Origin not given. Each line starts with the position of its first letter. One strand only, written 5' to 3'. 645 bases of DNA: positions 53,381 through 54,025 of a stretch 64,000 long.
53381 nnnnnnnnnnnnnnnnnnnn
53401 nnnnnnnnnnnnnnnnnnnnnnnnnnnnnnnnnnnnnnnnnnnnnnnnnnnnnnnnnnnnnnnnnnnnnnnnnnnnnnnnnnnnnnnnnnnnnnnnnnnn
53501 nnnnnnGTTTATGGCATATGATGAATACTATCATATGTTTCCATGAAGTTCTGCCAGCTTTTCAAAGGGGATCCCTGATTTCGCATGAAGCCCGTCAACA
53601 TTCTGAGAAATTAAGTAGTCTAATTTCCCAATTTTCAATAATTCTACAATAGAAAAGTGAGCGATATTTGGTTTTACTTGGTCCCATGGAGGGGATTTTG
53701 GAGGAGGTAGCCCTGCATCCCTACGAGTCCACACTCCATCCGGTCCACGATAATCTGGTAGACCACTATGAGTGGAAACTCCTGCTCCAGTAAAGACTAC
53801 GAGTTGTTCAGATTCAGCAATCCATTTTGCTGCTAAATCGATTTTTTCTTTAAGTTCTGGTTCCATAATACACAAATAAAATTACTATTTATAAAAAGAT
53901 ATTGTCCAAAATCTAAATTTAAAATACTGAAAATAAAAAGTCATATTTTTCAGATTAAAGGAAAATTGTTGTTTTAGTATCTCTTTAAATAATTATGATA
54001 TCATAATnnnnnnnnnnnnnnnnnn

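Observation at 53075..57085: NAD-centred locus: duplicated sirtuins divergent from a SAP-SWIM-TIR protein, followed by a PHP phosphoesterase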

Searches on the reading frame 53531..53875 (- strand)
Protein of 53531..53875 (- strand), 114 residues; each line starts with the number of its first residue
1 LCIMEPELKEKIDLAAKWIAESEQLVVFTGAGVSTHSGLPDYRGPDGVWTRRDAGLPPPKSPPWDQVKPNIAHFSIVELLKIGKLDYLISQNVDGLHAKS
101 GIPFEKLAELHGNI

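Call 4: search_protein_families(library=pfam, proteins=[window:53531-53875:-], max_evalue=0.01)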
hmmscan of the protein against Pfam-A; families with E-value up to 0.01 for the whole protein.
window:53531-53875:- (114 aa): 1 family
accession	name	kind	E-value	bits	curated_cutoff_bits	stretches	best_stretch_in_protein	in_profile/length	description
PF02146.23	SIR2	-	2.3e-15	57.4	24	2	64-114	58-105/180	Sir2 family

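Call 6: search_protein_families(library=padloc, proteins=[window:53531-53875:-], max_evalue=0.01)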
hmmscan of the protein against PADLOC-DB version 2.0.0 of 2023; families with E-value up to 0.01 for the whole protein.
window:53531-53875:- (114 aa): 1 family
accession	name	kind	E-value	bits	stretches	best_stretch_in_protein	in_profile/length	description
PDLC04167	Dsr1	-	0.0043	12.8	1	20-44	18-42/1248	-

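Call 7: search_protein_families(library=ncbifam, proteins=[window:53531-53875:-], max_evalue=0.01)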
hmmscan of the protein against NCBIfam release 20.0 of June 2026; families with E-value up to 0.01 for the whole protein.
window:53531-53875:- (114 aa): 7 families
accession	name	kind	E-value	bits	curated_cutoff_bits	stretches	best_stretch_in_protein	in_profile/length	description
NF040867.1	prot_deacyl_CobB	equivalog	6.6e-26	91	320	2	15-53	3-41/242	NAD-dependent protein deacetylase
NF001753.0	PRK00481.1-3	subfamily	2.4e-24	85.7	243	2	12-53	3-44/252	NAD-dependent protein deacylase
NF001752.0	PRK00481.1-1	equivalog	7.2e-22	78.1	221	2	11-53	3-45/242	NAD-dependent protein deacylase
NF003738.0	PRK05333.1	equivalog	1.5e-20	73.3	305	2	14-52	18-56/295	NAD-dependent protein deacetylase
NF010736.0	PRK14138.1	equivalog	6.9e-18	64.8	395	2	18-51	7-40/244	NAD-dependent deacetylase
NF001754.0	PRK00481.1-4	equivalog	1.1e-17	63.9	252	2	11-52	4-45/244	NAD-dependent protein deacylase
NF001755.0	PRK00481.1-5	equivalog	1.5e-09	37.2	318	2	21-50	39-68/278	Sir2 family NAD+-dependent deacetylase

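Call 99: list_cluster_members(proteins=[window:53534-53866:-, window:53078-53497:-, P0054, P0289])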
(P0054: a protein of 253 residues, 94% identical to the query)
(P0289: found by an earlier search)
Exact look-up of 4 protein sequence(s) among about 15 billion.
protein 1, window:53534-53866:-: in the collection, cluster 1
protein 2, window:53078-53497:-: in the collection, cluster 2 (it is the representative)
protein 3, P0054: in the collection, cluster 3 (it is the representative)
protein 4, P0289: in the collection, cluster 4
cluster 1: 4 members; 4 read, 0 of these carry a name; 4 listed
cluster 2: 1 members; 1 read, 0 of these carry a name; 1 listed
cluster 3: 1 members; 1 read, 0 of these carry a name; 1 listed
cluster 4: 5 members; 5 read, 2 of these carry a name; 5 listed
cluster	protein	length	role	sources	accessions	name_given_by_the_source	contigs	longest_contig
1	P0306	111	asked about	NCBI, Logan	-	-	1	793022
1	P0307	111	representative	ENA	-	-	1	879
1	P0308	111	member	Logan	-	-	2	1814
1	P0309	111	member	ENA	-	-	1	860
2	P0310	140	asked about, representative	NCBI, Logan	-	-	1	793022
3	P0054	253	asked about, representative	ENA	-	-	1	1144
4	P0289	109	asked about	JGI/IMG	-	mono-ADP-ribosyltransferase sirtuin 6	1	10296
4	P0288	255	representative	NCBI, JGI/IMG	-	NAD-dependent SIR2 family protein deacetylase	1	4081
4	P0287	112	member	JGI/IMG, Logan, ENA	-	-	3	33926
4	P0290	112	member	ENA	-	-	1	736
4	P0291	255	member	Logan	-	-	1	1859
